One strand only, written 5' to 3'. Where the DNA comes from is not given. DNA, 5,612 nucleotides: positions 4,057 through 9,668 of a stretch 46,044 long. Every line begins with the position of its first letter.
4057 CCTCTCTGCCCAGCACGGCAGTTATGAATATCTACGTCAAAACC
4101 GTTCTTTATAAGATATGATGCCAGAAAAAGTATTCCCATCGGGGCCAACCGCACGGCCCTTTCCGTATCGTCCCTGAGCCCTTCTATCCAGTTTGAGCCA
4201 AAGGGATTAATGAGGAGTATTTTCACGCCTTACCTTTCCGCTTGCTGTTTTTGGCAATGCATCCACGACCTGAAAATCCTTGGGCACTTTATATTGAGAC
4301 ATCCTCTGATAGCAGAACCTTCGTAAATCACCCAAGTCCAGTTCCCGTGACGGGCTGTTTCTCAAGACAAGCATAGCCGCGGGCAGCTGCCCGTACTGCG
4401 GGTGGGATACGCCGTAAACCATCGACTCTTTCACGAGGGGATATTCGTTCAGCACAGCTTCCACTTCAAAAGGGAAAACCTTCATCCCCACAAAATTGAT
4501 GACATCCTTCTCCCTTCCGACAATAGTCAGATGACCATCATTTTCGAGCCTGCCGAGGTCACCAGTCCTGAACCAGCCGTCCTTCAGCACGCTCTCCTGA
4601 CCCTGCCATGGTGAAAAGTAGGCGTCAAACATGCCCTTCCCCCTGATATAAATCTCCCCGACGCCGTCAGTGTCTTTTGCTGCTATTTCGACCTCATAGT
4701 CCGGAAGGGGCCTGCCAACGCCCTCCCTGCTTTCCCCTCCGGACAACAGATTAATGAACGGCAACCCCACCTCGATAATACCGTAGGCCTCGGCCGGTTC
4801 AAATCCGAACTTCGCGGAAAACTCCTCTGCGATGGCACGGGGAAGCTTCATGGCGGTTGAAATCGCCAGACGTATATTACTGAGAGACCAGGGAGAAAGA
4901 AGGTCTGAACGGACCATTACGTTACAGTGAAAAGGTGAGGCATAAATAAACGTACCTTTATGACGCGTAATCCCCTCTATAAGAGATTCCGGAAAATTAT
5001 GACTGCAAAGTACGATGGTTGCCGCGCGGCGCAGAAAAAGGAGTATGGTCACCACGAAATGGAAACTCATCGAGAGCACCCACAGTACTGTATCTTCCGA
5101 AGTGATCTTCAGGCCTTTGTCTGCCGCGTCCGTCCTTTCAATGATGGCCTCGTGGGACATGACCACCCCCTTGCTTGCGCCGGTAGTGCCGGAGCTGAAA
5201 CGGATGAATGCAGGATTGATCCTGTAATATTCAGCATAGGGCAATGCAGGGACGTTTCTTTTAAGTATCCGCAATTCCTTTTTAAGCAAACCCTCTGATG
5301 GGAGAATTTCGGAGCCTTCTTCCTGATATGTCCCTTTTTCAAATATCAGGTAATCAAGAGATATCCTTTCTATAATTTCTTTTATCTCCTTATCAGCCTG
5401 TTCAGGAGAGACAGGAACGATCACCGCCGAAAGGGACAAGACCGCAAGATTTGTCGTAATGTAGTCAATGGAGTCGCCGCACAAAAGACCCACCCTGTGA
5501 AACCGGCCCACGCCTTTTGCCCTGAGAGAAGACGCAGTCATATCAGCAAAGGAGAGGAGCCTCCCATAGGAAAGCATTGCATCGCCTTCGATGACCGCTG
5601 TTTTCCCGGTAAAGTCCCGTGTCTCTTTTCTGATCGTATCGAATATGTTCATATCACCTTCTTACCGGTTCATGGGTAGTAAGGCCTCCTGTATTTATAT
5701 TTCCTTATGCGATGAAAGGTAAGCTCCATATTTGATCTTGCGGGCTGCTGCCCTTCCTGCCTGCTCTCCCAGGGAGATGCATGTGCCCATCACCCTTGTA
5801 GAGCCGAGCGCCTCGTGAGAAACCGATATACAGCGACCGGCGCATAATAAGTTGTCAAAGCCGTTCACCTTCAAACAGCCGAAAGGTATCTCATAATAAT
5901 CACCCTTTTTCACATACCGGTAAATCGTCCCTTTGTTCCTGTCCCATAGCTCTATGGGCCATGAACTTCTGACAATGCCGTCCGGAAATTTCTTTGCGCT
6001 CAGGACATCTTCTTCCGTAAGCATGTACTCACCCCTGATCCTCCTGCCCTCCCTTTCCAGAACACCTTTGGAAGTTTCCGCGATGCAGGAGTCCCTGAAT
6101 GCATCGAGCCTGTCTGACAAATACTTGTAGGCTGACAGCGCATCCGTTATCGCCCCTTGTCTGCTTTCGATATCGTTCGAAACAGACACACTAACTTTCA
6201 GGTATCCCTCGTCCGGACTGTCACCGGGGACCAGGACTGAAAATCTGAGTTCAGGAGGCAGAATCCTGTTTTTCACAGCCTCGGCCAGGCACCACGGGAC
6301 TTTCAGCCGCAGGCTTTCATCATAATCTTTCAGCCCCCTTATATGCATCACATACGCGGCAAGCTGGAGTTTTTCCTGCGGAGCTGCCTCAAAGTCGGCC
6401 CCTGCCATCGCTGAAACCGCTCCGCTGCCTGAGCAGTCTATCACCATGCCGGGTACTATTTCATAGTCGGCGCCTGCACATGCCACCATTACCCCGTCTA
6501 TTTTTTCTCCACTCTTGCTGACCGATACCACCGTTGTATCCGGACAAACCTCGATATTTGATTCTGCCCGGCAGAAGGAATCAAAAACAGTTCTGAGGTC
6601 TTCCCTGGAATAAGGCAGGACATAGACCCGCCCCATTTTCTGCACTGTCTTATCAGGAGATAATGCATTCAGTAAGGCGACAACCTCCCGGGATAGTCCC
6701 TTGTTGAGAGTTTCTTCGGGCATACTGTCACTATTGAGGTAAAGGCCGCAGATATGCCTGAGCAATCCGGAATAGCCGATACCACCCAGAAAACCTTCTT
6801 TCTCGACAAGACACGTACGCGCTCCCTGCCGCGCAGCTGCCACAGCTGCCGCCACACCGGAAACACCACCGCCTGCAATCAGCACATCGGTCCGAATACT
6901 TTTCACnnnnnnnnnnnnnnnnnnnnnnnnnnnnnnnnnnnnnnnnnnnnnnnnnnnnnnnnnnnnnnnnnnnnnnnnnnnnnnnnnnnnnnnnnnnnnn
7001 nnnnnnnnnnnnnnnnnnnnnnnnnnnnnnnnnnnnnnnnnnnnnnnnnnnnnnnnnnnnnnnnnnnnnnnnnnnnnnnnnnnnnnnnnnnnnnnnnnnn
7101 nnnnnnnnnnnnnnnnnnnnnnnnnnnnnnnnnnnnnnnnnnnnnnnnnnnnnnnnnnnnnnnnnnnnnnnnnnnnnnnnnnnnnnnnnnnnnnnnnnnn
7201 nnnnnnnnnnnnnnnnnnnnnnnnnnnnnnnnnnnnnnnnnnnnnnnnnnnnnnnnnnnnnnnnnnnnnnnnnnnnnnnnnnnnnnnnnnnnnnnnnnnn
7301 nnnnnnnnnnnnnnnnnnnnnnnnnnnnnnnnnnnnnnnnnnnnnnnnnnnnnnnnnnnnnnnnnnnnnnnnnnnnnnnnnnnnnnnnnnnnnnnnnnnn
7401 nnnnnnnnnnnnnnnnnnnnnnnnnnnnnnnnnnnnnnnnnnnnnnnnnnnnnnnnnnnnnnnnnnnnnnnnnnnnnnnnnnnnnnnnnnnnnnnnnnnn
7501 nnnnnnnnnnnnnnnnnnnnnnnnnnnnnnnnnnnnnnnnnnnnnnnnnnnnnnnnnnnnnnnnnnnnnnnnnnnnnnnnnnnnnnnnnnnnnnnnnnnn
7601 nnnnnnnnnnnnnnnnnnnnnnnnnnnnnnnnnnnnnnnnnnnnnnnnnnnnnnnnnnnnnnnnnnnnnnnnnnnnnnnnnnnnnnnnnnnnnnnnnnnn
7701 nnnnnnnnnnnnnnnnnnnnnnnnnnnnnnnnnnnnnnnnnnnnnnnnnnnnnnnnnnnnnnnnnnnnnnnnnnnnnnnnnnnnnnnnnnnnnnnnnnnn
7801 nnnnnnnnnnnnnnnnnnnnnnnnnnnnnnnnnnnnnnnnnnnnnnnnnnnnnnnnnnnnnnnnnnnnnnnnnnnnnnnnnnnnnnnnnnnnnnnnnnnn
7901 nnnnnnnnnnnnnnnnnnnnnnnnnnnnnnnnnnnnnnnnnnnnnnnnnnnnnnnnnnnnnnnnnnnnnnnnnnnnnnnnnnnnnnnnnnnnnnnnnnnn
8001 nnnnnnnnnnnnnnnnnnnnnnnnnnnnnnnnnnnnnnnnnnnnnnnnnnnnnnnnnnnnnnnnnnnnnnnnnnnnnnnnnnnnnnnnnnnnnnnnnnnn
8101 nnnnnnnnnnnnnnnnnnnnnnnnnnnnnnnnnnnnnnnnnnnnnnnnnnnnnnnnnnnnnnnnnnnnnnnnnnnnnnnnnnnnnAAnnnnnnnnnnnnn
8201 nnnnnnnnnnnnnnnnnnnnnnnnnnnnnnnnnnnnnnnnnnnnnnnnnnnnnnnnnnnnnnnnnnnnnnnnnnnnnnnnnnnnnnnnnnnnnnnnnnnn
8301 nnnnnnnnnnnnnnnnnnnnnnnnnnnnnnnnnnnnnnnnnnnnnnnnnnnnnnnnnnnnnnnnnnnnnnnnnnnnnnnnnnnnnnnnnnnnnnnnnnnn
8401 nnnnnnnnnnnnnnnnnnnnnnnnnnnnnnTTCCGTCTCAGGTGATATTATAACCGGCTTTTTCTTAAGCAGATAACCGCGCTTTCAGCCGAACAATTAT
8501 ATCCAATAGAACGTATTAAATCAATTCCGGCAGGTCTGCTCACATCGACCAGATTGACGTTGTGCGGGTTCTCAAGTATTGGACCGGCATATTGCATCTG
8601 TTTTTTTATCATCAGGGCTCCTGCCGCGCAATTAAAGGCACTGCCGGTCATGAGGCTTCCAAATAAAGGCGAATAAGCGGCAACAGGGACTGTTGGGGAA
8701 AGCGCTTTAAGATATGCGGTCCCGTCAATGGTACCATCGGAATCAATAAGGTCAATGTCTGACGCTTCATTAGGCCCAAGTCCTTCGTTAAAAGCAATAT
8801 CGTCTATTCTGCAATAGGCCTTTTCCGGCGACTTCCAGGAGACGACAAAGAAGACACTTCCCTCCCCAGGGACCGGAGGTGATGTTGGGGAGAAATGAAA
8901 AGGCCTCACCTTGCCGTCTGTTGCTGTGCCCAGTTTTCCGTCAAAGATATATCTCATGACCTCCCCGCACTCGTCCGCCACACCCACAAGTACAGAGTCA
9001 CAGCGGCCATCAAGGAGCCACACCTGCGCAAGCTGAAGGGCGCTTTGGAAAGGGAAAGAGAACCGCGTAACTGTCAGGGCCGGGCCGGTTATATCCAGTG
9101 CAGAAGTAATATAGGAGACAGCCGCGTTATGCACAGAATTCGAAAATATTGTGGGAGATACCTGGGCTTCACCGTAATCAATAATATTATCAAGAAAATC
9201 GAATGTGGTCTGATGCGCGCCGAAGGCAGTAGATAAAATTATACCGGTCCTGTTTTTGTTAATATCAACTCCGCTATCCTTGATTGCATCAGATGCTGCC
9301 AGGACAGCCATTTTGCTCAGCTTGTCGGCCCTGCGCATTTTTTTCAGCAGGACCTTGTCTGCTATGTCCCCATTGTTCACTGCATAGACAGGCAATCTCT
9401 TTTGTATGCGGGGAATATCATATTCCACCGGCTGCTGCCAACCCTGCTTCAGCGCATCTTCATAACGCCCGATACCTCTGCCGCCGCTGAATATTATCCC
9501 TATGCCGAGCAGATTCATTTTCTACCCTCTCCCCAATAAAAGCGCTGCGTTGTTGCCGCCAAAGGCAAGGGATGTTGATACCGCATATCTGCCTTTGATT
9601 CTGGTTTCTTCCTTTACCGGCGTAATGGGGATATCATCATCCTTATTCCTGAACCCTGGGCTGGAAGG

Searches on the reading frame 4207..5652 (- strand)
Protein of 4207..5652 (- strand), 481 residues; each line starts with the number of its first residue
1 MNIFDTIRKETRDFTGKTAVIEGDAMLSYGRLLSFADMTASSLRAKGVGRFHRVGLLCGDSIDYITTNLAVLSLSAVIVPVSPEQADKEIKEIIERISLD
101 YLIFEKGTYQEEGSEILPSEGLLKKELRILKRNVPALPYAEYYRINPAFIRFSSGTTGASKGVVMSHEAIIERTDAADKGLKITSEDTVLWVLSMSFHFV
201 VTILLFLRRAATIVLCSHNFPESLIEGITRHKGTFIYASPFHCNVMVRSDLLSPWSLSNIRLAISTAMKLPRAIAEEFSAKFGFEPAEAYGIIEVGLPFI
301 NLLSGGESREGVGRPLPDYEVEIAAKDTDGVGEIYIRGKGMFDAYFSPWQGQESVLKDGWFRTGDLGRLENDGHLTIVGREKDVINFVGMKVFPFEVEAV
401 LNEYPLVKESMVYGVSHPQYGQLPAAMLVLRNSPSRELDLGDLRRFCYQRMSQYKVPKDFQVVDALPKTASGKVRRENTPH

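Call 30: search_protein_families(library=pfam, proteins=[window:4207-5652:-], max_evalue=0.001)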
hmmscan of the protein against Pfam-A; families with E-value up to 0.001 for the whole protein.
window:4207-5652:- (481 aa): 2 families
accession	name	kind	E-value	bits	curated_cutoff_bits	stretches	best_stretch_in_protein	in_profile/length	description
PF00501.34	AMP-binding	-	1.6e-51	175.8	29.9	1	11-346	5-384/384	AMP-binding enzyme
PF13193.12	AMP-binding_C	-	9e-19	68.6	24.5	1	396-473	1-76/76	AMP-binding enzyme C-terminal domain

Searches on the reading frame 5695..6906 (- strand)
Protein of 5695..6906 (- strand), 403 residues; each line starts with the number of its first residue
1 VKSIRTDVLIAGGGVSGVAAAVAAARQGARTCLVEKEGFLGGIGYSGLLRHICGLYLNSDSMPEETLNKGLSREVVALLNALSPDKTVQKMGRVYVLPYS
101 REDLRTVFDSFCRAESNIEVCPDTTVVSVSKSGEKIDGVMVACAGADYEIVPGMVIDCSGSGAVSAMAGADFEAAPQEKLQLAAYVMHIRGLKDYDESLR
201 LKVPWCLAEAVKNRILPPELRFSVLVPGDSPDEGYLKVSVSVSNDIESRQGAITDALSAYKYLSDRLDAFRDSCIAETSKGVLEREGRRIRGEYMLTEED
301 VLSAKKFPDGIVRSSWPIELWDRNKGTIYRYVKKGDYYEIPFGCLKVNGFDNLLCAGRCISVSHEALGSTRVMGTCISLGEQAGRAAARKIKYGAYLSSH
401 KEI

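Call 30: search_protein_families(library=pfam, proteins=[window:5695-6906:-], max_evalue=0.001)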
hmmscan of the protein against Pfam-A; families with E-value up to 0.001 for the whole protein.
window:5695-6906:- (403 aa): 5 families
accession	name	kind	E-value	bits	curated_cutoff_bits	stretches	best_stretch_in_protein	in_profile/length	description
PF12831.13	FAD_oxidored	-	7.6e-78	263.1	27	1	7-394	1-401/416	FAD dependent oxidoreductase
PF01266.30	DAO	-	2.2e-08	34.4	27.9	1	7-110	1-108/353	FAD dependent oxidoreductase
PF00890.30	FAD_binding_2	-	1.1e-05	25.3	20.4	1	7-42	1-36/414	FAD binding domain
PF01494.25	FAD_binding_3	-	9.9e-05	22.2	22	1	5-198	1-198/349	FAD binding domain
PF03486.20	HI0933_like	-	0.0003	20.7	50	0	7-135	2-141/244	HI0933-like protein Rossmann domain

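Call 54: search_protein_families(library=ncbifam, proteins=[window:5695-6906:-], max_evalue=0.00001)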
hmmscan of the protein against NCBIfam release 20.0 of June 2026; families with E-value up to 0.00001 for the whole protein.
window:5695-6906:- (403 aa): 4 families
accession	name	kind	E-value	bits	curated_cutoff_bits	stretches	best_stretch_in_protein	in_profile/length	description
TIGR02032.1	GG-red-SF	subfamily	2.3e-07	30.8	158.8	1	7-173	2-158/297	geranylgeranyl reductase family protein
NF006021.0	PRK08163.1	equivalog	7.3e-07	28.5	459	1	5-136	5-144/398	3-hydroxybenzoate 6-monooxygenase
NF053677.1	Desat2ChcC2Cyan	equivalog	1.7e-06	26.7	900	1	6-43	1-38/558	4-oxocyclohex-2-ene-1-carboxylate 5-dehydrogenase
TIGR01372.1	soxA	subfamily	6.6e-06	24.2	1164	1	5-42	168-205/996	sarcosine oxidase subunit alpha family protein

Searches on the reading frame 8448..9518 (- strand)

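Call 30: search_protein_families(library=pfam, proteins=[window:8448-9518:-], max_evalue=0.001)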
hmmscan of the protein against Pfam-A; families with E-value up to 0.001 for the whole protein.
window:8448-9518:- (356 aa): 2 families
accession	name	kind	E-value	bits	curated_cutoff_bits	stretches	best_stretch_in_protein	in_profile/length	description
PF00109.32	ketoacyl-synt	-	5.3e-12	46.3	20.8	1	53-226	72-246/252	Beta-ketoacyl synthase, N-terminal domain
PF13723.12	Ketoacyl-synt_2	-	1.6e-09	38.1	25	1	61-183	27-140/223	Beta-ketoacyl synthase, N-terminal domain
